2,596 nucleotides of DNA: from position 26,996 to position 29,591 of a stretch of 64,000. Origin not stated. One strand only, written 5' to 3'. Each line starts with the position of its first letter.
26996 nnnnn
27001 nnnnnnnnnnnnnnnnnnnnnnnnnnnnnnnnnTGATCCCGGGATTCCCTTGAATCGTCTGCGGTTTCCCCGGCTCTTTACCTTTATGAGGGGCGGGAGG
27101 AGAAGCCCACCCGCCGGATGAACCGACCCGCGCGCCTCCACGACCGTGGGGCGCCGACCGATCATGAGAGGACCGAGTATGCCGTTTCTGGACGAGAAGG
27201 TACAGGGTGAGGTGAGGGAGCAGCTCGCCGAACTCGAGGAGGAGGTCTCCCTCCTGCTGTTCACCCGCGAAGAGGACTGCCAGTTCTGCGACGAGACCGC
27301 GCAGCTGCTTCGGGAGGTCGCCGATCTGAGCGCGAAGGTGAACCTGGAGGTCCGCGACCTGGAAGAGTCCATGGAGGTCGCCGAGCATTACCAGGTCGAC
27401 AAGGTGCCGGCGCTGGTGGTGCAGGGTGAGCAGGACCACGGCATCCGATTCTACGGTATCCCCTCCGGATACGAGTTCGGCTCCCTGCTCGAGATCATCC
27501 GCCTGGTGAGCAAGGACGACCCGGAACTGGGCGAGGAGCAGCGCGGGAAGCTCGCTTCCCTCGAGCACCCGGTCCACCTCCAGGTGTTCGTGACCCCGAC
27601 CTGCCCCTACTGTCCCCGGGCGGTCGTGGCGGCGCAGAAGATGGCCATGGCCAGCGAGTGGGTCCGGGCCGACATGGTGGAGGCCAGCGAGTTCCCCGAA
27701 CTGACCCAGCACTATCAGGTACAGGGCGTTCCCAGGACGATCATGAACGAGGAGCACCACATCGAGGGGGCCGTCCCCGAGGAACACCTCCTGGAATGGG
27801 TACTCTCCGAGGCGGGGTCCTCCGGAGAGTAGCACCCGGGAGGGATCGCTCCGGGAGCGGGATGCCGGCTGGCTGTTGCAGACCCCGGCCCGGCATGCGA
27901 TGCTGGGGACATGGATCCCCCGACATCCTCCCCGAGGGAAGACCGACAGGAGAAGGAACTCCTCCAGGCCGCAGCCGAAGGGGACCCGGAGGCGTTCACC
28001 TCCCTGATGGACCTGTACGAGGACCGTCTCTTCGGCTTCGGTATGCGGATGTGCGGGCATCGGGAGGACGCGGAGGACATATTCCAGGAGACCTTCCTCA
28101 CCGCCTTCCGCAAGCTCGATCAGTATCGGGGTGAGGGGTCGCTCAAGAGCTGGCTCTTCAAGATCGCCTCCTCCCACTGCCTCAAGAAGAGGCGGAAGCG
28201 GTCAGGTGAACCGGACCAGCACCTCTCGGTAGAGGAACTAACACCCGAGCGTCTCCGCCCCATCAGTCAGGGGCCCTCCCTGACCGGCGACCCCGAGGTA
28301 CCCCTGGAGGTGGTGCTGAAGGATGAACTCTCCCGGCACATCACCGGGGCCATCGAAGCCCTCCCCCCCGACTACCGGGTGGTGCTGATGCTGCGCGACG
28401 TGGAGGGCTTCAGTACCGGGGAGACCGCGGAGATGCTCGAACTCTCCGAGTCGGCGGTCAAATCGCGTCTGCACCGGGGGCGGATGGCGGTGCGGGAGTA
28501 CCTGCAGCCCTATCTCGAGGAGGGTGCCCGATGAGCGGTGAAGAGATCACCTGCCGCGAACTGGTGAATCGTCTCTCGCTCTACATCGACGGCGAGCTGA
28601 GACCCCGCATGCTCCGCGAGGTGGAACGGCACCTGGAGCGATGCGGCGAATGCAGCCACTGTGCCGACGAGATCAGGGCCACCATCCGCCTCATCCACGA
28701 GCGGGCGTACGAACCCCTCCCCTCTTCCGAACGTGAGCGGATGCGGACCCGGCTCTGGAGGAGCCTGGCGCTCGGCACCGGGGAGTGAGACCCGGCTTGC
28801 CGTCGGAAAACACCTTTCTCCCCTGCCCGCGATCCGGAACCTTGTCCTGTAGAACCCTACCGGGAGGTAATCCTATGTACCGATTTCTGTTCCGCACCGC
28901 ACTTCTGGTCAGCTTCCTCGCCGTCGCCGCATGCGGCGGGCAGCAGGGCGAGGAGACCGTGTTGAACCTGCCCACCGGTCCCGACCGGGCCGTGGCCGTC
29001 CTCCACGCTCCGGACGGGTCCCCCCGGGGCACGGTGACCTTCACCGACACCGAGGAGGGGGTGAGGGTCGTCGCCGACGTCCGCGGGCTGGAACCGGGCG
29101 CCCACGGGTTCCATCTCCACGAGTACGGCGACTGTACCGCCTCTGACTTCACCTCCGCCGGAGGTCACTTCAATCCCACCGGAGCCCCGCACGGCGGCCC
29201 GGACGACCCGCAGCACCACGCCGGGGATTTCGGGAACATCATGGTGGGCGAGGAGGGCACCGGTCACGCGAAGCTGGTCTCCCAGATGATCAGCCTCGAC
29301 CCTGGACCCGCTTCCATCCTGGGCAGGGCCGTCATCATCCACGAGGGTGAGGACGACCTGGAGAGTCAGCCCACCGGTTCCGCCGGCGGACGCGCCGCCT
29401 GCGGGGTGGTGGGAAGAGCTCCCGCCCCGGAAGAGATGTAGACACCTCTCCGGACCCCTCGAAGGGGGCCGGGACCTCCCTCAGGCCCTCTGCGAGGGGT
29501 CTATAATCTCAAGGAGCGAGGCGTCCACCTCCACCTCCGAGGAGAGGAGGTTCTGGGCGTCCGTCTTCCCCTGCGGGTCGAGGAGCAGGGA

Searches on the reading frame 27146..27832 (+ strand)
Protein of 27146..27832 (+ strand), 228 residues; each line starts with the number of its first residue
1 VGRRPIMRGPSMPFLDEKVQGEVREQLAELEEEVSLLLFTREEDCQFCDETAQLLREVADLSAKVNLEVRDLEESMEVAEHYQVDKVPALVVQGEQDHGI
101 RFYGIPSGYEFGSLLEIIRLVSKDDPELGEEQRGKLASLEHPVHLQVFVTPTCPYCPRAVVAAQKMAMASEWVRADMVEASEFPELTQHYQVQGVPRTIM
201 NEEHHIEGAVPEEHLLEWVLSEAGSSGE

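Call 16: search_protein_families(library=pfam, proteins=[window:27146-27832:+], max_evalue=0.01)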
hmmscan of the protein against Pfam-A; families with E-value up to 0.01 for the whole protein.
window:27146-27832:+ (228 aa): 10 families
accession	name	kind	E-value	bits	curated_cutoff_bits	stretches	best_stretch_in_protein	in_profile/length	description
PF13192.12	Thioredoxin_3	-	8.3e-25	87.1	24.8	2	144-217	2-72/76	Thioredoxin domain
PF00462.30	Glutaredoxin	-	1.3e-11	44.9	22.9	2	147-204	3-59/60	Glutaredoxin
PF05768.20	Glrx-like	-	1.9e-10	41.4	26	1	36-96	2-59/77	Glutaredoxin-like domain (DUF836)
PF13098.12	Thioredoxin_2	-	5.4e-10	40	27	1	145-218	9-103/104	Thioredoxin-like domain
PF13728.12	TraF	-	4e-08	33.8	23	1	18-91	115-197/224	F plasmid transfer operon protein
PF00085.26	Thioredoxin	-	6.7e-08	32.9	23.5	1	142-219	19-101/103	Thioredoxin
PF14595.12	Thioredoxin_9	-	2.6e-06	27.8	25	0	127-195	27-95/129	Thioredoxin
PF23357.1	DUF7088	-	0.00014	22.4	27.8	0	24-89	12-85/105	Domain of unknown function (DUF7088)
PF00578.27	AhpC-TSA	-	0.0022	18.3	26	0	26-69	19-62/124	AhpC/TSA family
PF07689.18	KaiB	-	0.0076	16.4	27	0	53-91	16-56/82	KaiB domain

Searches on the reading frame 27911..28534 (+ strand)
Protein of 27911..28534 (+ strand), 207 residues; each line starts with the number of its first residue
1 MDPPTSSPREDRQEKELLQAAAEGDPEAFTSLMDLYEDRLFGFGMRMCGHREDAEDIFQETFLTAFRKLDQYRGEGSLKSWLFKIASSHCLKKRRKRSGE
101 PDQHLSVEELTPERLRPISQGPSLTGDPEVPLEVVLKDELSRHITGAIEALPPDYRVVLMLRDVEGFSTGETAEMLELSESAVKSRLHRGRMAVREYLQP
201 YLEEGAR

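Call 16: search_protein_families(library=pfam, proteins=[window:27911-28534:+], max_evalue=0.01)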
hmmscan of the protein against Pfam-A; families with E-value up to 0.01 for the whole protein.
window:27911-28534:+ (207 aa): 6 families
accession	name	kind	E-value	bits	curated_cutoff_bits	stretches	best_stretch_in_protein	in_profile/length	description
PF08281.18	Sigma70_r4_2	-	9e-18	64.1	25.7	1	145-193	5-53/54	Sigma-70, region 4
PF04542.20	Sigma70_r2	-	6.7e-15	55.1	24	1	33-98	2-69/71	Sigma-70 region 2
PF04545.22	Sigma70_r4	-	5.9e-10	39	24.1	1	147-196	1-50/50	Sigma-70, region 4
PF07638.17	Sigma70_ECF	-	2e-06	28.3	21.1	1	16-194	6-179/185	ECF sigma factor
PF22233.2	PhyR_sigma-like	-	2.3e-05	24.5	27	1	149-184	2-37/50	Response regulator PhyR, sigma-like domain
PF12645.13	HTH_16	-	0.0036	17.8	22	1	16-48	2-34/65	Helix-turn-helix domain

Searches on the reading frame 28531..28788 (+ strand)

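Call 16: search_protein_families(library=pfam, proteins=[window:28531-28788:+], max_evalue=0.01)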
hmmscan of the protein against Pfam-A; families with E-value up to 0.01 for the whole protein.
window:28531-28788:+ (85 aa): 1 family
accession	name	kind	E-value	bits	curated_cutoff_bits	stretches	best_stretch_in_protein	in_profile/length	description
PF13490.11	zf-HC2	-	4.3e-12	46.3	22.2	1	8-41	1-34/35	Putative zinc-finger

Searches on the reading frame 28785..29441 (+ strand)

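Call 16: search_protein_families(library=pfam, proteins=[window:28785-29441:+], max_evalue=0.01)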
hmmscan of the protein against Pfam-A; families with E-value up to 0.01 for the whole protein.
window:28785-29441:+ (218 aa): 2 families
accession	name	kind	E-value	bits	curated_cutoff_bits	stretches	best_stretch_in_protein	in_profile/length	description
PF00080.25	Sod_Cu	-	6e-47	159.8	28.9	1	81-209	2-133/133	Copper/zinc superoxide dismutase (SODC)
PF10099.14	RskA_C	-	0.0033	18.1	29.4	1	42-105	4-72/135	Anti-sigma-K factor rskA, C-terminal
